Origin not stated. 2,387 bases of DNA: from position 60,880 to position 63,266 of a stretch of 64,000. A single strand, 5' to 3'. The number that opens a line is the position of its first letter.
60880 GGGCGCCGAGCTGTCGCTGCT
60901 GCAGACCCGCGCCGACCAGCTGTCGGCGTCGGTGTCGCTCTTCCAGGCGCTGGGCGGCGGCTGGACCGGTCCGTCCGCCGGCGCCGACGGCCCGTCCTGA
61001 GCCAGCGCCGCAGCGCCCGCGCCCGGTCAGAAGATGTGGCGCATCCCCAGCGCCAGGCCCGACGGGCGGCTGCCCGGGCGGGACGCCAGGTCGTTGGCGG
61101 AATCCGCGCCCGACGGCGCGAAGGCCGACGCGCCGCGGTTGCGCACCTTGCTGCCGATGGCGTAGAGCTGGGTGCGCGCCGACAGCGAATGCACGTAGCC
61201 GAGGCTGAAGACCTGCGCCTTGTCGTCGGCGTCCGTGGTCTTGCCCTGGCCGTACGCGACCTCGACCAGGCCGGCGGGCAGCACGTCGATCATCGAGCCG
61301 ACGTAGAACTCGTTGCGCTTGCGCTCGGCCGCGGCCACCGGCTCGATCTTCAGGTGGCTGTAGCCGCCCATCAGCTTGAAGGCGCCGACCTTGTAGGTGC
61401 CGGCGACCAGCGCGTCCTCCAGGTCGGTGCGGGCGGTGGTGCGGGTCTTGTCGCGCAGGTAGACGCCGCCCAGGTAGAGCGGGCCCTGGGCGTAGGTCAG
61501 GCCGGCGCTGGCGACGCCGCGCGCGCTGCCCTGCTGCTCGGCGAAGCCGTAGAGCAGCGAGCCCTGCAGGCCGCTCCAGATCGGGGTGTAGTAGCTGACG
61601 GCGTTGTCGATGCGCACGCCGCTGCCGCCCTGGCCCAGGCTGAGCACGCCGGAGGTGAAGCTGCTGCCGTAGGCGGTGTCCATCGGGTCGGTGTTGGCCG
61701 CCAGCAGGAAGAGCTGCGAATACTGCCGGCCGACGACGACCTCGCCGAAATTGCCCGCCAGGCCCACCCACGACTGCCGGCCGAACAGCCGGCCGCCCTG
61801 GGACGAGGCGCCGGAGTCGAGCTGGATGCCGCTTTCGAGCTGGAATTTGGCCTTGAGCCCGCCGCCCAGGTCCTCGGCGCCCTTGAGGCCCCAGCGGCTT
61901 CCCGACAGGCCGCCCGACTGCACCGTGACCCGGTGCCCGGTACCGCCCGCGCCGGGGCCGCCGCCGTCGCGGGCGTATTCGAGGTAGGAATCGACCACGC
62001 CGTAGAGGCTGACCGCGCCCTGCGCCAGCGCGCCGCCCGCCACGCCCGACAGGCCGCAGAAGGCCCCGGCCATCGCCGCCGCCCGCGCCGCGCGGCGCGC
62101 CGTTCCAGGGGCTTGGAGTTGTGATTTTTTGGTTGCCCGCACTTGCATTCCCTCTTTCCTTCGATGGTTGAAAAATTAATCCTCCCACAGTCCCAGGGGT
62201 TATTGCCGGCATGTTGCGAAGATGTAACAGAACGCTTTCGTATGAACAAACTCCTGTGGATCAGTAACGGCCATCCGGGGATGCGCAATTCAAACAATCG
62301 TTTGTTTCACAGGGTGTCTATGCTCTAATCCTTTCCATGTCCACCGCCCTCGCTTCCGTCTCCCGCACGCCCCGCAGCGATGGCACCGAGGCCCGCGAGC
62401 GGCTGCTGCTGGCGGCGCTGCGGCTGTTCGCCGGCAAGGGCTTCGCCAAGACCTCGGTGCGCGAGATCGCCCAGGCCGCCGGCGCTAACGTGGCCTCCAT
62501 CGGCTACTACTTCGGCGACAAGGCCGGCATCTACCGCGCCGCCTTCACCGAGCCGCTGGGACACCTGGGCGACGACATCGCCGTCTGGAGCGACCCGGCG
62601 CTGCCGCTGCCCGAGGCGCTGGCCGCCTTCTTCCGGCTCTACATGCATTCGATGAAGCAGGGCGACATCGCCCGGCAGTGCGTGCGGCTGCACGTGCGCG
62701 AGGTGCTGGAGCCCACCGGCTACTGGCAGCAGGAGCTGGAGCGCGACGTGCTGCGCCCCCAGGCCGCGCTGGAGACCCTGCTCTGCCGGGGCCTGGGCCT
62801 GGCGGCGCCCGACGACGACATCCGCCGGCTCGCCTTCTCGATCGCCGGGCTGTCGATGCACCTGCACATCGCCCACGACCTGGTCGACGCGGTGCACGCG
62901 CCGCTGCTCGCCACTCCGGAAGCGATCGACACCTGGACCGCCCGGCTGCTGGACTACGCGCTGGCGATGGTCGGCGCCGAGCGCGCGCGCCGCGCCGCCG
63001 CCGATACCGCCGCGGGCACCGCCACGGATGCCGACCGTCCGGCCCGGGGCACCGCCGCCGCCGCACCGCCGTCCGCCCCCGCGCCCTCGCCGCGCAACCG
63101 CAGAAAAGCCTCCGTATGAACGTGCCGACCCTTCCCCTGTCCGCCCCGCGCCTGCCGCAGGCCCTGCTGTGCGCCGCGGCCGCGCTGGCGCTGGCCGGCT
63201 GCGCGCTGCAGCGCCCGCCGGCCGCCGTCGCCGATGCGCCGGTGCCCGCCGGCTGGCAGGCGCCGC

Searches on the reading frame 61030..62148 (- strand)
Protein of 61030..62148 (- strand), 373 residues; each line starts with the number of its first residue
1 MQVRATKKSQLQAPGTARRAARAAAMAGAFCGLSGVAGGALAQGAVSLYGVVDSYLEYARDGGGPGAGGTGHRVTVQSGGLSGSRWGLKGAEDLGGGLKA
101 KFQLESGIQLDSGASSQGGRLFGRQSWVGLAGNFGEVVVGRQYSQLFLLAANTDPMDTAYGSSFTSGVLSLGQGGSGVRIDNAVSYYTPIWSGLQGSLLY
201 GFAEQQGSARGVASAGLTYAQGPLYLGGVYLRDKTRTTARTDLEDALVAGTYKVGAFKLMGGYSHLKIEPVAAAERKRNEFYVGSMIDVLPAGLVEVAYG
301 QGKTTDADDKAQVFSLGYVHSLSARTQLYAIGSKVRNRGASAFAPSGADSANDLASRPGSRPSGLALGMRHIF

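Call 88: search_protein_families(library=pfam, proteins=[window:61030-62148:-], max_evalue=0.00001)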
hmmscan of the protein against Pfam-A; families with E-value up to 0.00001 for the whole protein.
window:61030-62148:- (373 aa): 2 families
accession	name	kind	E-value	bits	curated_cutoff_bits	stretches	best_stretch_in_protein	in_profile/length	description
PF13609.12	Porin_4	-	4e-50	171.8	27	1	30-339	8-309/310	Gram-negative porin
PF00267.27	Porin_1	-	2.1e-12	47.6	23.7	1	79-277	26-234/337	Gram-negative porin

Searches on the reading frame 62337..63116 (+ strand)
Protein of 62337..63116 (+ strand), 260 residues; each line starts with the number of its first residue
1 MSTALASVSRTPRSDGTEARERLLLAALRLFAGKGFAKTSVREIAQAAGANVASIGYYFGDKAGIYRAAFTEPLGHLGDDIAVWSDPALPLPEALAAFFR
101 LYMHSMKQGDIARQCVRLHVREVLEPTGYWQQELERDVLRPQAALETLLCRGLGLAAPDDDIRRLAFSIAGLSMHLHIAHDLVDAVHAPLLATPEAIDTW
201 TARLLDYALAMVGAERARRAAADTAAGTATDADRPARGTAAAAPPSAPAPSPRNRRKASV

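Call 88: search_protein_families(library=pfam, proteins=[window:62337-63116:+], max_evalue=0.00001)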
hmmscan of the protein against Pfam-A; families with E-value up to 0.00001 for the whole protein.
window:62337-63116:+ (260 aa): 2 families
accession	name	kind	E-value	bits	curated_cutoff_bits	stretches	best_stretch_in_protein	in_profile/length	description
PF09209.16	CecR_C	-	4.5e-19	69.2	24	1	93-213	3-123/125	HTH-type transcriptional dual regulator CecR, C-terminal domain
PF00440.29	TetR_N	-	6.5e-13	48.7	24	1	23-69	1-47/47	Bacterial regulatory proteins, tetR family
